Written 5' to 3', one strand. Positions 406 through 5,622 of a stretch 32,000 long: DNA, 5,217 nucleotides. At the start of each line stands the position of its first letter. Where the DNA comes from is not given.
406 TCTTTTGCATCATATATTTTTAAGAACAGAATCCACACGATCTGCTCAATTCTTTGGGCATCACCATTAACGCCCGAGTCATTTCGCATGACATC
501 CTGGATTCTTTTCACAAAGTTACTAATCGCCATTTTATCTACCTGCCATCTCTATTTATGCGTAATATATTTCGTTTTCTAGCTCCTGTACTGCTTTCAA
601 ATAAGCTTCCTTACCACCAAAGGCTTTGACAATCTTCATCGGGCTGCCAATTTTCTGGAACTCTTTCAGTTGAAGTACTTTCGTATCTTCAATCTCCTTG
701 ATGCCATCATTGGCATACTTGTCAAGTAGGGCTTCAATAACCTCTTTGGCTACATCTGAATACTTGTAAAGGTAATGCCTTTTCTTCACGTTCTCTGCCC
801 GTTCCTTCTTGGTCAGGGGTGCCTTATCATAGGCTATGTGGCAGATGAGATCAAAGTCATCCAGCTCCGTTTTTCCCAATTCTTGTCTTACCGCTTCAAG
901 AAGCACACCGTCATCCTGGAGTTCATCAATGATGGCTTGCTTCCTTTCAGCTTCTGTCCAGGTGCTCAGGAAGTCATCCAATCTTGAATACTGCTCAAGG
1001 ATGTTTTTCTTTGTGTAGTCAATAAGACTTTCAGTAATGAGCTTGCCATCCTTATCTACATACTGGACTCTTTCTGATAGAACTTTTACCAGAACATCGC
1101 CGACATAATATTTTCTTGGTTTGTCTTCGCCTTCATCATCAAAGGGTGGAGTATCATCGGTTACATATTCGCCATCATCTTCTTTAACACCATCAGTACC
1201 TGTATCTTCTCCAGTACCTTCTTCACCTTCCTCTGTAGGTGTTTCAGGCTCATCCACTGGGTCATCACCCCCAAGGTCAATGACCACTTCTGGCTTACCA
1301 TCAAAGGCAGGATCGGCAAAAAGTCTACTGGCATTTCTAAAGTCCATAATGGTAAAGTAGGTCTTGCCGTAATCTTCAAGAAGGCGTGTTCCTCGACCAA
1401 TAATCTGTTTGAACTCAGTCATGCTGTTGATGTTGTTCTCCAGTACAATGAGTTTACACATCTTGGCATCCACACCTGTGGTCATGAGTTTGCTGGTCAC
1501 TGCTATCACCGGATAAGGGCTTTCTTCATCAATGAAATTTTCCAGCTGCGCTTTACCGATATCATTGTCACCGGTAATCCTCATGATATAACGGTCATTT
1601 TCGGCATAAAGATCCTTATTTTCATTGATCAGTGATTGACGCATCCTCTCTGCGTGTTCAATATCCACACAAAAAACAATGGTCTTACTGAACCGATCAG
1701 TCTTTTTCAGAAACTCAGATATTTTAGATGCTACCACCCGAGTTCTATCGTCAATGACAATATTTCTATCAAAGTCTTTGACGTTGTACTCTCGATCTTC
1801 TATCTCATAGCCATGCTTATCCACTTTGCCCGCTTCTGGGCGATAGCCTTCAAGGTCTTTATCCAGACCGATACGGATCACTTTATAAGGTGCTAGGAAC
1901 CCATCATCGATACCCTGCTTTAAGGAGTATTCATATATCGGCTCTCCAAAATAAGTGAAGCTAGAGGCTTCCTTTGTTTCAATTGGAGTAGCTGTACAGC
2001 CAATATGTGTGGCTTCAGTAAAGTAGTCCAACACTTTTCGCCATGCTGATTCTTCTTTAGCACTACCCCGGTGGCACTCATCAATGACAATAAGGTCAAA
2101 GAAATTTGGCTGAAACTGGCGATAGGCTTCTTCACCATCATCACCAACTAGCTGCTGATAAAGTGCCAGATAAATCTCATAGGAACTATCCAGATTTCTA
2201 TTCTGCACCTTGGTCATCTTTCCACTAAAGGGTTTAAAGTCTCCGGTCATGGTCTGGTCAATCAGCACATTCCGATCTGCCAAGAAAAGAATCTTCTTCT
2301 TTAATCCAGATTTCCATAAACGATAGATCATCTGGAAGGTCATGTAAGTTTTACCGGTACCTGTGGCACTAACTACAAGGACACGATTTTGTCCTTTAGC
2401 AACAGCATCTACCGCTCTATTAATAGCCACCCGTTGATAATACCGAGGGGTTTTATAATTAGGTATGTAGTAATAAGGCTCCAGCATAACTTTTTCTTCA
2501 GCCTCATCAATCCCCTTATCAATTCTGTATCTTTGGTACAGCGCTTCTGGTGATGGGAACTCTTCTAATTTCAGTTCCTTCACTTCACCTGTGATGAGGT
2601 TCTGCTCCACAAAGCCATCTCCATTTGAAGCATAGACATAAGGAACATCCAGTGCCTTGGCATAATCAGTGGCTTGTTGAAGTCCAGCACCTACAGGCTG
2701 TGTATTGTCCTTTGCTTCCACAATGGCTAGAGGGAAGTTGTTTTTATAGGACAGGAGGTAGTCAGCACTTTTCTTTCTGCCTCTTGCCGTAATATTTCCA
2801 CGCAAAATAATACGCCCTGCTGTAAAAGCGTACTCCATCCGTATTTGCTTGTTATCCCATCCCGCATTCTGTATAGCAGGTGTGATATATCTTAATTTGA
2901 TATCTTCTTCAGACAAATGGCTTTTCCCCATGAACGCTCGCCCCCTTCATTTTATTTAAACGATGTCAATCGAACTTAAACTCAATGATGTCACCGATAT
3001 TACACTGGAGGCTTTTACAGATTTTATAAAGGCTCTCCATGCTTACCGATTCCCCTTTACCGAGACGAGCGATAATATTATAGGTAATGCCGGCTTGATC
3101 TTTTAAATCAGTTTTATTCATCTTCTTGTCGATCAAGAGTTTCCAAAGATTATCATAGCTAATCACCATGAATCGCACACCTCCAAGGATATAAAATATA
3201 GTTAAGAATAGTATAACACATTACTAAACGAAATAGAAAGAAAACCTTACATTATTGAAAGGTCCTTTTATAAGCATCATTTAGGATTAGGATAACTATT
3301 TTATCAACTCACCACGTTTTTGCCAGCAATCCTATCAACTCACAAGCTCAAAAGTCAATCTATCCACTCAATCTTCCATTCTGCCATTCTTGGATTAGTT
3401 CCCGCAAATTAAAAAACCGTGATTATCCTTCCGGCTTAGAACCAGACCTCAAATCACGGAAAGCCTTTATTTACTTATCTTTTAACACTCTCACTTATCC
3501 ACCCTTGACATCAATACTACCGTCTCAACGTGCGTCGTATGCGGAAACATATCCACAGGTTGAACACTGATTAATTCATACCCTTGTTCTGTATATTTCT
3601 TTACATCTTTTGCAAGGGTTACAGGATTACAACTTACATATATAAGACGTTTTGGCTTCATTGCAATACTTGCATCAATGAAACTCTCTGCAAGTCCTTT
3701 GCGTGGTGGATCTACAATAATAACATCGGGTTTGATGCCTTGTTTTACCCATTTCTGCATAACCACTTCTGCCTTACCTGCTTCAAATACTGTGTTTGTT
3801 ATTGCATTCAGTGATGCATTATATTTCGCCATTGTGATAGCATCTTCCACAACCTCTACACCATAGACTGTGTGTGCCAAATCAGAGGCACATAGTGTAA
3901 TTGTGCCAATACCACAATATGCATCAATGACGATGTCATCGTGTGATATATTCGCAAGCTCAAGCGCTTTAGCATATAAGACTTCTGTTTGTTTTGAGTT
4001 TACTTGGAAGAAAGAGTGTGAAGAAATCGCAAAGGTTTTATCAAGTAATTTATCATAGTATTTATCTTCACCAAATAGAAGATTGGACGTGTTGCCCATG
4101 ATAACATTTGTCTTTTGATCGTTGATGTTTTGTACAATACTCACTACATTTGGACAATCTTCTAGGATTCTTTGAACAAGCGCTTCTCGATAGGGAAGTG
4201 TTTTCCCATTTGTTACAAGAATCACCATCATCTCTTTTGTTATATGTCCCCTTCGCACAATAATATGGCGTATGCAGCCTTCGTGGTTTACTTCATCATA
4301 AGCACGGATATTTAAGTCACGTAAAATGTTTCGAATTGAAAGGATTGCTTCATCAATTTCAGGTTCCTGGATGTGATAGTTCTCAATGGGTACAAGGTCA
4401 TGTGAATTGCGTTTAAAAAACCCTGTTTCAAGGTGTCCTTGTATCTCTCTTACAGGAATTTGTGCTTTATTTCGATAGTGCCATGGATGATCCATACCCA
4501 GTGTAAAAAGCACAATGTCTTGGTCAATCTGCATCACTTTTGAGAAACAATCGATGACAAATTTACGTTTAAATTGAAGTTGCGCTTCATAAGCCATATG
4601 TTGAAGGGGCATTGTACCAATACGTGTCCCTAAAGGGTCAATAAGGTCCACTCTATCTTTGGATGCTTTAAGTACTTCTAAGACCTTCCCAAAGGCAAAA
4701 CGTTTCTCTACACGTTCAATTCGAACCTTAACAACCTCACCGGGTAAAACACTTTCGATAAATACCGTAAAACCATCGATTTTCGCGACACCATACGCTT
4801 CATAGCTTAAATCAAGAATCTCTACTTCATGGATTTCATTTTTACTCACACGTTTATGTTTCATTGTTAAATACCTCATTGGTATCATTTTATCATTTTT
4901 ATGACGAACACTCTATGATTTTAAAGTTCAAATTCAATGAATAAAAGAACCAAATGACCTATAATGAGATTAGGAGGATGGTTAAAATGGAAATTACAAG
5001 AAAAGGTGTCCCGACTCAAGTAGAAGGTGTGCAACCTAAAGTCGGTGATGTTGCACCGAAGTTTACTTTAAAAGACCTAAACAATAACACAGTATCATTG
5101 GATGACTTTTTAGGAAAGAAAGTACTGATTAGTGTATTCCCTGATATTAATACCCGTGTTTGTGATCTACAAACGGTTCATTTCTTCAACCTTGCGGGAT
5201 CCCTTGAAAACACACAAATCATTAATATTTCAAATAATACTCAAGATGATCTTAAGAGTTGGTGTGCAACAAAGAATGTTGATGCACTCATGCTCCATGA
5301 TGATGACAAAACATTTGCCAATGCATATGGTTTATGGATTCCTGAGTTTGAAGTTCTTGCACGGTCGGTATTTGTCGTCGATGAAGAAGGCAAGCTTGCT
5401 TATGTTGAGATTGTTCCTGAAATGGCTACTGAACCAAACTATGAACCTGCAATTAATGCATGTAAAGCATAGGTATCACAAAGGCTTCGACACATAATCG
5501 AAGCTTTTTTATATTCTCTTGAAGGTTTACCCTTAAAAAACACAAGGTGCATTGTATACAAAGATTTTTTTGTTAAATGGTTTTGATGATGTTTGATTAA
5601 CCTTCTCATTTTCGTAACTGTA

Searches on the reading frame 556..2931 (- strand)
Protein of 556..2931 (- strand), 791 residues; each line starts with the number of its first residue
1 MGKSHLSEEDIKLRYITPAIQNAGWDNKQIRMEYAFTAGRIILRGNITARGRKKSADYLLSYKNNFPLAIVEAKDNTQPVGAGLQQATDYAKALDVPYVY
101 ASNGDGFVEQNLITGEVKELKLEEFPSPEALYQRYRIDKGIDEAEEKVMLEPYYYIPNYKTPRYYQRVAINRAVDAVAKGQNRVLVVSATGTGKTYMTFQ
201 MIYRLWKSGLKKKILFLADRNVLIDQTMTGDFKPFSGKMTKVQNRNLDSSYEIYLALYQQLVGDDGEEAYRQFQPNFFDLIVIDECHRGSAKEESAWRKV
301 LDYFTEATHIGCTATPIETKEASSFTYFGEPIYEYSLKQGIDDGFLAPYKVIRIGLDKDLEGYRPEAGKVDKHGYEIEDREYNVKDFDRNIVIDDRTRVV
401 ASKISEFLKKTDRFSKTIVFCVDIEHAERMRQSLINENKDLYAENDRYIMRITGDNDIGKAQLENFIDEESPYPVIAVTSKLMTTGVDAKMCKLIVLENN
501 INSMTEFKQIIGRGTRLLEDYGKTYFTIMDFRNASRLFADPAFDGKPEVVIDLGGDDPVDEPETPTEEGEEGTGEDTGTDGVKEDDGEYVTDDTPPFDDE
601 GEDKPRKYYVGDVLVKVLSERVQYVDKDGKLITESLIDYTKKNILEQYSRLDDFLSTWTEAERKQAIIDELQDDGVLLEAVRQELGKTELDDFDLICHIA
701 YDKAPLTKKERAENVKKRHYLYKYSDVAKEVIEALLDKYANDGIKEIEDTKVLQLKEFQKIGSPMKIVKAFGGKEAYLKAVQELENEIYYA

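Call 16: search_protein_families(library=pfam, proteins=[window:556-2931:-], max_evalue=0.001)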
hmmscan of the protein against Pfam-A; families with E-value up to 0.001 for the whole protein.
window:556-2931:- (791 aa): 7 families
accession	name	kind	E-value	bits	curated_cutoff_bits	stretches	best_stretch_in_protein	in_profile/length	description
PF04851.21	ResIII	-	4.4e-41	141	22.5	1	161-317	3-163/164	Type III restriction enzyme, res subunit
PF08463.15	EcoEI_R_C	-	4.1e-35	121.7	24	1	634-789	1-163/163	EcoEI R protein C-terminal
PF18766.7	SWI2_SNF2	-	8.6e-22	78.3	26.7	1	165-348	1-187/221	SWI2/SNF2 ATPase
PF00270.35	DEAD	-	5.1e-10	39.8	26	1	172-319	6-163/167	DEAD/DEAH box helicase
PF13588.12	HSDR_N_2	-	8.8e-06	26.2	25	1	15-107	9-91/110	Type I restriction enzyme R protein N terminus (HSDR_N)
PF00271.37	Helicase_C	-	1.8e-05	25.4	23.5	1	404-516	6-108/110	Helicase conserved C-terminal domain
PF04313.20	HSDR_N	-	5.5e-05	23.6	25.1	0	50-104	122-184/198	Type I restriction enzyme R protein N terminus (HSDR_N)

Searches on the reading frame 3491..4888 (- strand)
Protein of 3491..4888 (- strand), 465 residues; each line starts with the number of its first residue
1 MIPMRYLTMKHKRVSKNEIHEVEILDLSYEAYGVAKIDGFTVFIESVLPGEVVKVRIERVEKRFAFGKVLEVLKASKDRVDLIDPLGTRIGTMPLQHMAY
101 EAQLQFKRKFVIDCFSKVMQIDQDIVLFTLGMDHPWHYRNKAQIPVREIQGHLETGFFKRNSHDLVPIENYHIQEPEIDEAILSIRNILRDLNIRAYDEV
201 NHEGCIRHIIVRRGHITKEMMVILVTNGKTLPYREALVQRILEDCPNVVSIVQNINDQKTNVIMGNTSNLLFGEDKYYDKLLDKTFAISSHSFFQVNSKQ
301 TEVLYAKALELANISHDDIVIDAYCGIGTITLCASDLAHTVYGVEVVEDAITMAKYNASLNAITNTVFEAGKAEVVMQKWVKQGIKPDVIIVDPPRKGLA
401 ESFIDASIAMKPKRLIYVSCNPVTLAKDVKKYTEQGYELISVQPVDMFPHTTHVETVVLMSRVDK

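Call 16: search_protein_families(library=pfam, proteins=[window:3491-4888:-], max_evalue=0.001)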
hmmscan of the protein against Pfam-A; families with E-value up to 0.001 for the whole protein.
window:3491-4888:- (465 aa): 9 families
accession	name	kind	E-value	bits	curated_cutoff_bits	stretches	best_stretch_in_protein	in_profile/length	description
PF05958.17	tRNA_U5-meth_tr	-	5.6e-22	78.7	23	1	100-462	2-356/357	tRNA (Uracil-5-)-methyltransferase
PF01938.26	TRAM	-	3.2e-12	46.5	21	1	17-70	5-61/61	TRAM domain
PF13847.12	Methyltransf_31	-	4e-07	30.3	27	1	317-443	4-111/145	Methyltransferase domain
PF06325.19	PrmA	-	1.6e-05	25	22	1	306-442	152-282/296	Ribosomal protein L11 methyltransferase (PrmA)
PF02475.24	TRM5-TYW2_MTfase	-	5.5e-05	23.6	28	1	314-409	34-125/164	TRM5/TYW2 methyltransferase domain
PF09445.16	Methyltransf_15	-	7.4e-05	22.8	22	1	319-398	3-83/165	RNA cap guanine-N2 methyltransferase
PF13649.12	Methyltransf_25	-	0.00027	22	27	0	320-374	1-56/97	Methyltransferase domain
PF03602.21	Cons_hypoth95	-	0.00028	21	24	1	316-420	41-152/182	Conserved hypothetical protein 95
PF01555.25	N6_N4_Mtase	-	0.00074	20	26.7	0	314-355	179-220/221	DNA methylase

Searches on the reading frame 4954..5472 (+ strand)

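Call 16: search_protein_families(library=pfam, proteins=[window:4954-5472:+], max_evalue=0.001)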
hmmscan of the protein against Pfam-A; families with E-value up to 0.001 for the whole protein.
window:4954-5472:+ (172 aa): 2 families
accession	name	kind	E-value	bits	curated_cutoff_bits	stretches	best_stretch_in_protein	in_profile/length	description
PF00578.27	AhpC-TSA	-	7.1e-27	94.2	26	1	30-150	1-123/124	AhpC/TSA family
PF08534.16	Redoxin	-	3.8e-23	82.4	26.6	1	29-166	1-147/148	Redoxin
